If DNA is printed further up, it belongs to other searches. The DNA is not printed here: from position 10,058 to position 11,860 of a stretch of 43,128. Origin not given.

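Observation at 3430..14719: Multi-precursor radical-SAM RiPP cluster that I cannot assign to a characterised class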

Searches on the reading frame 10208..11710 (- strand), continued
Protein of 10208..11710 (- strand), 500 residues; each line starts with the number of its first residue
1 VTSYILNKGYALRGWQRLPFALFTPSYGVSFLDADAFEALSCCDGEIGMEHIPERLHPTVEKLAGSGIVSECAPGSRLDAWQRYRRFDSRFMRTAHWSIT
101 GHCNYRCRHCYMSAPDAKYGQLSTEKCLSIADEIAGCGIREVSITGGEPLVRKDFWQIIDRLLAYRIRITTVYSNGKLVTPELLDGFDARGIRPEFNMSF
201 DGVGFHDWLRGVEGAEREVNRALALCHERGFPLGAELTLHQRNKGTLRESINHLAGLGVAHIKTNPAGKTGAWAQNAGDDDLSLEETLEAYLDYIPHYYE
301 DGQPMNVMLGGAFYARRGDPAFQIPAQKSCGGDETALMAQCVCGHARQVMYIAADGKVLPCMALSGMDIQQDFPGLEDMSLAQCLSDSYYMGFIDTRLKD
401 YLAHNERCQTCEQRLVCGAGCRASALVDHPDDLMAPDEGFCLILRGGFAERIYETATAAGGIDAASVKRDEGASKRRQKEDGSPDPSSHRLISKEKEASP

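Call 45: predict_structure(alignment_id=A1)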
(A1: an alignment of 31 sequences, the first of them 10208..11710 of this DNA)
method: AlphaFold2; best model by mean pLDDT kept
length: 500 residues; sequences in the alignment: 31
mean_pLDDT: 86.7   pTM: 0.85
mean pLDDT of the five models: 86.7, 86.3, 86.0, 85.7, 85.0
residues with pLDDT >= 90: 322; 70-90: 117; 50-70: 32; < 50: 29
segments of 3 or more residues with pLDDT < 50: 473-475, 477-479, 481-500
pLDDT, mean of each block of 10 residues (from residue 1): 91 93 84 94 92 95 95 91 93 90 71 59 92 95 70 87 94 85 96 93 79 83 97 94 94 98 89 77 94 98 97 96 91 89 89 92 86 93 92 93 96 92 89 92 96 98 76 49 35 30
secondary structure, 60 per line:
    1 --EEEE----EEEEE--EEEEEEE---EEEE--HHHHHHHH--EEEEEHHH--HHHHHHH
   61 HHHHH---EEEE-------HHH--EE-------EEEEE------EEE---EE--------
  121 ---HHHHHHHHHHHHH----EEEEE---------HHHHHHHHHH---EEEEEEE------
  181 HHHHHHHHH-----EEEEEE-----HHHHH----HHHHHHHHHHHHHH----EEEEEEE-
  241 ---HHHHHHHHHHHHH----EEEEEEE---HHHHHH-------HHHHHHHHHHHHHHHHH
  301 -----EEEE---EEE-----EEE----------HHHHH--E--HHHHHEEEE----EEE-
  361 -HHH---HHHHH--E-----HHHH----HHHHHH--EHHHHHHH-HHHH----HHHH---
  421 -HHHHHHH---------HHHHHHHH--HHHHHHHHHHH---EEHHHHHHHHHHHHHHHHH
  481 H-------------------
elements in order: E3-6 E11-15 E18-24 E28-31 H34-41 E44-48 H54-65 E69-72 E94-98 E105-107 H124-136 E141-145 H155-164 E168-174 H181-189 E195-200 H206-210 H215-228 E233-239 H244-256 E261-267 H271-276 H284-300 E306-309 E313-315 E321-323 H334-338 H344-348 E349-352 E357-359 H368-372 H381-384 H389-394 H398-404 H406-409 H414-417 H422-428 H438-445 H448-458 H464-481

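Call 50: fold_search(model_id=the predicted structure, library=pdb)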
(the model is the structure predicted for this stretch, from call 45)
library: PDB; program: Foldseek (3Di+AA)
matches with E <= 10: 1589; with E <= 0.001: 112
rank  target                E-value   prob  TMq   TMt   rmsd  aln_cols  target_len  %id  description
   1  6efn                  3.1e-15  1.00  0.50  0.63   7.3       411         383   18  Structure of a RiPP maturase, SkfB (released 2018-10-24)
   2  5v1q_B                4.4e-15  1.00  0.54  0.60   6.8       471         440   15  Crystal structure of Streptococcus suis SuiB (released 2017-08-30)
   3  5v1s_B                5.3e-15  1.00  0.55  0.63   6.5       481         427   15  Crystal structure of Streptococcus suis SuiB bound to S-adenosylmethionine (released 2017-08-30)
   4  5v1t_A                8.4e-15  1.00  0.58  0.65   6.4       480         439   14  Crystal structure of Streptococcus suis SuiB bound to precursor peptide SuiA (released 2017-08-30)
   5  5v1s_A                8.9e-15  1.00  0.54  0.62   8.3       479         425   15  Crystal structure of Streptococcus suis SuiB bound to S-adenosylmethionine (released 2017-08-30)
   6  5why_B                4.1e-14  1.00  0.49  0.57  16.6       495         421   16  Structural Insights into Thioether Bond Formation in the Biosynthesis of Sactipeptides (released 2017-07-26)
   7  6c8v                  9.2e-14  1.00  0.46  0.70   5.8       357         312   18  X-ray structure of PqqE from Methylobacterium extorquens (released 2018-02-14)
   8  5v1q_A                1.0e-13  1.00  0.54  0.62   8.2       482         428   15  Crystal structure of Streptococcus suis SuiB (released 2017-08-30)
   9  8vpo                  7.9e-13  1.00  0.47  0.52  15.1       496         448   14  X-Ray Crystal Structure of TigE from Paramaledivibacter caminithermalis (released 2024-02-07)
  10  4k37_B                4.0e-12  1.00  0.50  0.65   6.0       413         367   15  Native anSMEcpe with bound AdoMet (released 2013-05-08)
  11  4k39_B                1.1e-11  1.00  0.50  0.67   5.9       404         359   15  Native anSMEcpe with bound AdoMet and Cp18Cys peptide (released 2013-05-08)
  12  9gmc_A                1.1e-11  1.00  0.48  0.62   7.7       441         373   15  Crystal structure of the complex formed between the radical SAM protein ChlB and the R3A mutant of ChlA (released 2025-06-25)
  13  9gm3_A                1.3e-11  1.00  0.47  0.61   7.6       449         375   14  Crystal structure of the complex formed between the radical SAM protein ChlB and the leader region of its precursor su (released 2025-06-25)
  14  4k36_B                2.1e-11  1.00  0.50  0.66   5.6       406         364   15  His6 tagged anSMEcpe with bound AdoMet (released 2013-05-08)
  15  9gmc_C                2.6e-11  1.00  0.50  0.65   6.2       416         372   15  Crystal structure of the complex formed between the radical SAM protein ChlB and the R3A mutant of ChlA (released 2025-06-25)
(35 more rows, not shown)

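Call 52: search_solved_structures(query=A1, max_evalue=0.01, show_alignments=5)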
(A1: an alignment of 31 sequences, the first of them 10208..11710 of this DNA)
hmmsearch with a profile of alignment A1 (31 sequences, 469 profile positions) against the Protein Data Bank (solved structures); distinct sequences matched with E-value up to 0.01: 25.
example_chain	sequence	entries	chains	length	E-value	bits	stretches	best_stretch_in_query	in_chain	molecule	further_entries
6efn_A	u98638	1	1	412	6.3e-19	71.1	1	101-301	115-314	Sporulation killing factor maturation protein SkfB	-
6c8v_A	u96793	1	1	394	7.1e-17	64.3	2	101-268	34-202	Coenzyme PQQ synthesis protein E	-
5v1q_A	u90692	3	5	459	2.2e-09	39.6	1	105-431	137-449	Radical SAM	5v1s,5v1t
1tv7_A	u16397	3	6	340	9e-09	37.6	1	93-183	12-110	Molybdenum cofactor biosynthesis protein A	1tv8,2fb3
2fb2_A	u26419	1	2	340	1.2e-08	37.2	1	94-183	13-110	Molybdenum cofactor biosynthesis protein A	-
8vpo_A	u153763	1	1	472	7.3e-08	34.6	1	55-204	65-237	Radical SAM core domain-containing protein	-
8wm2_A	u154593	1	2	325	4.1e-07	32.1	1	99-189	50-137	Fe-S radical SAM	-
5wgg_A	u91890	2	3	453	3.9e-06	28.9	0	22-282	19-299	Radical SAM domain protein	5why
9dfu_A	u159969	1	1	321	9.2e-06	27.7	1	99-238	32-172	Radical SAM core domain-containing protein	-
9dfn_A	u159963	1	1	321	1.3e-05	27.2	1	100-238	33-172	Radical SAM core domain-containing protein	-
8ai6_A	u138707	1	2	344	1.3e-05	27.2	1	93-178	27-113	Putative peptide biosynthesis protein YydG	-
8ai1_A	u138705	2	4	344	1.3e-05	27.2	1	93-178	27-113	Putative peptide biosynthesis protein YydG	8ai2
8ai3_A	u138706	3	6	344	1.3e-05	27.1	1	93-178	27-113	Putative peptide biosynthesis protein YydG | Radical SAM core domain-containing protein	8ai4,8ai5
7tol_A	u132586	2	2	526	2.1e-05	26.5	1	97-235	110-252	glycerol dibiphytanyl glycerol tetraether - macrocyclic archaeol synthase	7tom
7n7h_A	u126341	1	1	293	0.00017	23.5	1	99-190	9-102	VIPERIN-LIKE ENZYME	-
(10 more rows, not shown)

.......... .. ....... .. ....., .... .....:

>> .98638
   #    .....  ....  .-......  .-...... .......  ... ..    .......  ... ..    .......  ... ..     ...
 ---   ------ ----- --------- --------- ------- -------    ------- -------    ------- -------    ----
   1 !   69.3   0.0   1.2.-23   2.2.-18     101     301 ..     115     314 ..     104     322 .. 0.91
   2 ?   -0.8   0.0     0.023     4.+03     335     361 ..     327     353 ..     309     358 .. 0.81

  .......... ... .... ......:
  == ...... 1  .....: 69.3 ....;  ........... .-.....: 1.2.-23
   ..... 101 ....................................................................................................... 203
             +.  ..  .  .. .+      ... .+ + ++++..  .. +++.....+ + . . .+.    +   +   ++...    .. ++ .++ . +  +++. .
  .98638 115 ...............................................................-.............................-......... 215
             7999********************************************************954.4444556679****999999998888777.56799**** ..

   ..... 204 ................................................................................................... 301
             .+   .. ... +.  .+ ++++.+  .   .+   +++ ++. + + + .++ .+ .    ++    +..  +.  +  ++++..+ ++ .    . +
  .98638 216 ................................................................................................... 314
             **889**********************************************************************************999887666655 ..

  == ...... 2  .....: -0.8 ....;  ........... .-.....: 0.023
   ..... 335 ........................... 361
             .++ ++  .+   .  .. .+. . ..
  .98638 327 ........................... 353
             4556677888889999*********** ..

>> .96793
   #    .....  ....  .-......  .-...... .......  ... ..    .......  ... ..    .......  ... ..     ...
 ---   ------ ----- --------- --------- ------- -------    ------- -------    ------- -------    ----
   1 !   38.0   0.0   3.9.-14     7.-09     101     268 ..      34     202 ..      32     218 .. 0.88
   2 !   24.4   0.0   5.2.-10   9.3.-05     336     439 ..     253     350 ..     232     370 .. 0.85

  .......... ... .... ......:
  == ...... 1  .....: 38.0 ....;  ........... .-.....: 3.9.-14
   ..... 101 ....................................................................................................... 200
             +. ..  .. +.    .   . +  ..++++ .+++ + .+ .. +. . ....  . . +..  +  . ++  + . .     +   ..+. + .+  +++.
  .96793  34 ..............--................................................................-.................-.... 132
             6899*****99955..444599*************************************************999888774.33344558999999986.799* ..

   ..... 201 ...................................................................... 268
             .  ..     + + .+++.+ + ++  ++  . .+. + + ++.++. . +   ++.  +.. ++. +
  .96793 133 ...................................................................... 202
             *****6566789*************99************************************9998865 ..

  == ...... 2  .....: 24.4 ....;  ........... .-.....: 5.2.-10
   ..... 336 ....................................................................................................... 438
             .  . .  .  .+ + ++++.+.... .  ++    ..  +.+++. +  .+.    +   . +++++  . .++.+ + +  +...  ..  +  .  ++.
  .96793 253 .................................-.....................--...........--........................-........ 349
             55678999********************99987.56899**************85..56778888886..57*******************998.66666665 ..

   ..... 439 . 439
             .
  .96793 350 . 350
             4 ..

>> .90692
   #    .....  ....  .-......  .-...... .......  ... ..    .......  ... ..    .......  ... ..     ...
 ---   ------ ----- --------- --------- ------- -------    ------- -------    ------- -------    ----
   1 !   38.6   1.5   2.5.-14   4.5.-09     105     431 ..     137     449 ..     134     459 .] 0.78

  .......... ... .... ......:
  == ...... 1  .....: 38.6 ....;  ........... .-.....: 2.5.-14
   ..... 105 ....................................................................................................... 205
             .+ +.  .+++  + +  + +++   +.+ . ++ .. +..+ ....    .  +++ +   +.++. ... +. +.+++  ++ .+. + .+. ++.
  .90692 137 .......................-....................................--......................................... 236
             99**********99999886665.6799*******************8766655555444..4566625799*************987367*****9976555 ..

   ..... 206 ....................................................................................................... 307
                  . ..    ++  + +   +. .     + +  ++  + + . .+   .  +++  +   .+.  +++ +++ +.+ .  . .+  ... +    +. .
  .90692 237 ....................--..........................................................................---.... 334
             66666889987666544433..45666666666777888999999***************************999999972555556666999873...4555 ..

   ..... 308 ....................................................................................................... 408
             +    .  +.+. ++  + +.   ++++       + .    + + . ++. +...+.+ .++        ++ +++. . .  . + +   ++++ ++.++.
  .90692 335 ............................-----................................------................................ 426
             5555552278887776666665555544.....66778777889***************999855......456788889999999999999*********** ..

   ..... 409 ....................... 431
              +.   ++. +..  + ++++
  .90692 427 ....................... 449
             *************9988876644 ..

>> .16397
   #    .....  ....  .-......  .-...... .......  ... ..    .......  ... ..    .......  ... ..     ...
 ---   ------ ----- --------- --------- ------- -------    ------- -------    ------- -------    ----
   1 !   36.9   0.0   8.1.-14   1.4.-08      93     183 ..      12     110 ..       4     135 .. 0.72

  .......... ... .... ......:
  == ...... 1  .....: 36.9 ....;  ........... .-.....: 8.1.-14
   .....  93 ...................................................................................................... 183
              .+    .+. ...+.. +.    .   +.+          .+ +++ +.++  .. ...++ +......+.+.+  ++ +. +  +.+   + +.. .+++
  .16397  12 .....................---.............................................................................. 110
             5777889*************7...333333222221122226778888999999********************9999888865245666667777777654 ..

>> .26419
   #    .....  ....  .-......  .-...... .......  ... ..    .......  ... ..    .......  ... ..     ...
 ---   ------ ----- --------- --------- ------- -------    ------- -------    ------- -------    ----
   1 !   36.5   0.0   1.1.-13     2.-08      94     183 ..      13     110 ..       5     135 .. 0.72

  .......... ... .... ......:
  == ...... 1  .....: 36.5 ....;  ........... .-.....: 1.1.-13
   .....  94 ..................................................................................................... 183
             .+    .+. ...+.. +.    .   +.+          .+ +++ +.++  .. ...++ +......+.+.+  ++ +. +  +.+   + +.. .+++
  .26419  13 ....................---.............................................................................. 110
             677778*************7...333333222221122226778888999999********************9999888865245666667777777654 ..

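Call 56: search_protein_families(library=ncbifam, max_evalue=0.001, proteins=[P0029, P0038])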
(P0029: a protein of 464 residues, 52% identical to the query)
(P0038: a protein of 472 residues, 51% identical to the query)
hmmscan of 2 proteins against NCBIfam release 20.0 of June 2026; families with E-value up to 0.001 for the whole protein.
P0029 (464 aa): 67 families (the best 25 are shown)
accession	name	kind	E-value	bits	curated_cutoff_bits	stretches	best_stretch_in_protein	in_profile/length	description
NF045574.1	sacti_mat_StsB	exception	1.2e-29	103.5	625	2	94-285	95-283/466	StsB family radical SAM/SPASM domain sactipeptide maturase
TIGR04347.1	pseudo_SAM_Halo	equivalog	3.1e-27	95.8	525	1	98-265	41-208/390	TIGR04347 family pseudo-SAM/SPASM protein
TIGR04250.1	SCM_rSAM_ScmE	equivalog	1.3e-25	90.1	400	1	98-429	6-334/358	SynChlorMet cassette radical SAM/SPASM protein ScmE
TIGR04053.2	TIGR04053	equivalog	4.5e-24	85.4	395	1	98-266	11-183/366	TIGR04053 family radical SAM/SPASM domain-containing protein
TIGR04051.1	rSAM_NirJ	equivalog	1.4e-23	83.5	515.45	1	99-255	6-162/354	heme d1 biosynthesis radical SAM protein NirJ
TIGR04546.1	rSAM_ahbC_deAc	equivalog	4e-22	78.6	650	1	98-249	42-193/390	12,18-didecarboxysiroheme deacetylase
TIGR04545.1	rSAM_ahbD_hemeb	equivalog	5.7e-22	78.6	500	1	98-266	3-172/339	heme b synthase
TIGR04055.1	rSAM_NirJ2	equivalog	7e-22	78.4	500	1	98-249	3-154/326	putative heme d1 biosynthesis radical SAM protein NirJ2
TIGR04103.1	rSAM_nif11_3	equivalog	7.6e-22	77.5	725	1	94-424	4-327/412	nif11-class peptide radical SAM maturase 3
TIGR04054.1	rSAM_NirJ1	equivalog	1.2e-21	76.8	650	1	98-250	39-191/387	putative heme d1 biosynthesis radical SAM protein NirJ1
TIGR04251.1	SCM_rSAM_ScmF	equivalog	2.3e-21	76.6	400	1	95-292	4-206/353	SynChlorMet cassette radical SAM/SPASM protein ScmF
TIGR03962.1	mycofact_rSAM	equivalog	4.7e-21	75.3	265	1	98-252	15-169/339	mycofactocin radical SAM maturase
TIGR02109.1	PQQ_syn_pqqE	equivalog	6.1e-21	74.7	381.35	2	101-266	13-179/358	pyrroloquinoline quinone biosynthesis protein PqqE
NF050035.1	rSAM_WgK_link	exception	1.1e-20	74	650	1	100-269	14-184/367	radical SAM/SPASM peptide maturase WgkB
TIGR03913.1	rad_SAM_trio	equivalog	4.7e-19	68.1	591.75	1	97-426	21-339/477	GDL motif peptide-associated radical SAM/SPASM maturase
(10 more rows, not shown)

P0038 (472 aa): 68 families (the best 25 are shown)
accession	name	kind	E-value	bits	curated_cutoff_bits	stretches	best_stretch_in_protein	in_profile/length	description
TIGR04250.1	SCM_rSAM_ScmE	equivalog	3.7e-28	98.5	400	1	98-438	6-345/358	SynChlorMet cassette radical SAM/SPASM protein ScmE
TIGR04347.1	pseudo_SAM_Halo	equivalog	6.2e-23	81.7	525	1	97-262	40-204/390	TIGR04347 family pseudo-SAM/SPASM protein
TIGR04103.1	rSAM_nif11_3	equivalog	7.6e-22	77.5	725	1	94-242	4-150/412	nif11-class peptide radical SAM maturase 3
TIGR04051.1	rSAM_NirJ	equivalog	2e-21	76.4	515.45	1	99-257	6-163/354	heme d1 biosynthesis radical SAM protein NirJ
TIGR02109.1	PQQ_syn_pqqE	equivalog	3e-21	75.8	381.35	2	101-266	13-178/358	pyrroloquinoline quinone biosynthesis protein PqqE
NF045574.1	sacti_mat_StsB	exception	7.8e-21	74.4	625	1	93-217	94-217/466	StsB family radical SAM/SPASM domain sactipeptide maturase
TIGR04545.1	rSAM_ahbD_hemeb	equivalog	1.3e-20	74.1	500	1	98-264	3-169/339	heme b synthase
TIGR04303.1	GeoRSP_rSAM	equivalog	1.9e-20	73.7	400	1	96-437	6-321/325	GeoRSP system radical SAM/SPASM protein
TIGR04055.1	rSAM_NirJ2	equivalog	3.4e-20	72.8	500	1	98-261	3-165/326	putative heme d1 biosynthesis radical SAM protein NirJ2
TIGR04054.1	rSAM_NirJ1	equivalog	9.7e-20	70.5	650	1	98-252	39-192/387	putative heme d1 biosynthesis radical SAM protein NirJ1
TIGR04546.1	rSAM_ahbC_deAc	equivalog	1.1e-19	70.5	650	1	98-248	42-191/390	12,18-didecarboxysiroheme deacetylase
TIGR04053.2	TIGR04053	equivalog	9.1e-19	67.9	395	1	98-265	11-181/366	TIGR04053 family radical SAM/SPASM domain-containing protein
NF050035.1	rSAM_WgK_link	exception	6.8e-18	64.8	650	1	100-195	14-110/367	radical SAM/SPASM peptide maturase WgkB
TIGR02668.1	moaA_archaeal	equivalog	1.5e-17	63.5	325.25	1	92-202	7-116/303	GTP 3',8-cyclase MoaA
TIGR03962.1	mycofact_rSAM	equivalog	2.2e-17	63.2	265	1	98-215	15-131/339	mycofactocin radical SAM maturase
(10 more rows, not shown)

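Call 69: find_encoding_contigs(protein=P0003, flank=8000, max_places=2)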
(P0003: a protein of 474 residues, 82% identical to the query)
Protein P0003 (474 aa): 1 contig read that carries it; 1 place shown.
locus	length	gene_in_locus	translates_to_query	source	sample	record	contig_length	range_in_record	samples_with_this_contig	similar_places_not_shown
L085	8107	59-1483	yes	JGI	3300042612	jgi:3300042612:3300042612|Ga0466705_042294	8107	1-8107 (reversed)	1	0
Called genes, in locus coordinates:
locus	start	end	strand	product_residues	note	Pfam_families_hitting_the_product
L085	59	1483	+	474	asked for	PF13353:Fer4_12 (weak), PF04055:Radical_SAM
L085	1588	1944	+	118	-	-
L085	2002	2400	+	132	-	-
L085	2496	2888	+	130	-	-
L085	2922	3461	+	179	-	-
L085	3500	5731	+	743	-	PF03412:Peptidase_C39, PF13529:Peptidase_C39_2 (faint), PF00664:ABC_membrane, PF00005:ABC_tran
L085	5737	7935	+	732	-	PF02463:SMC_N (weak), PF00664:ABC_membrane, PF00005:ABC_tran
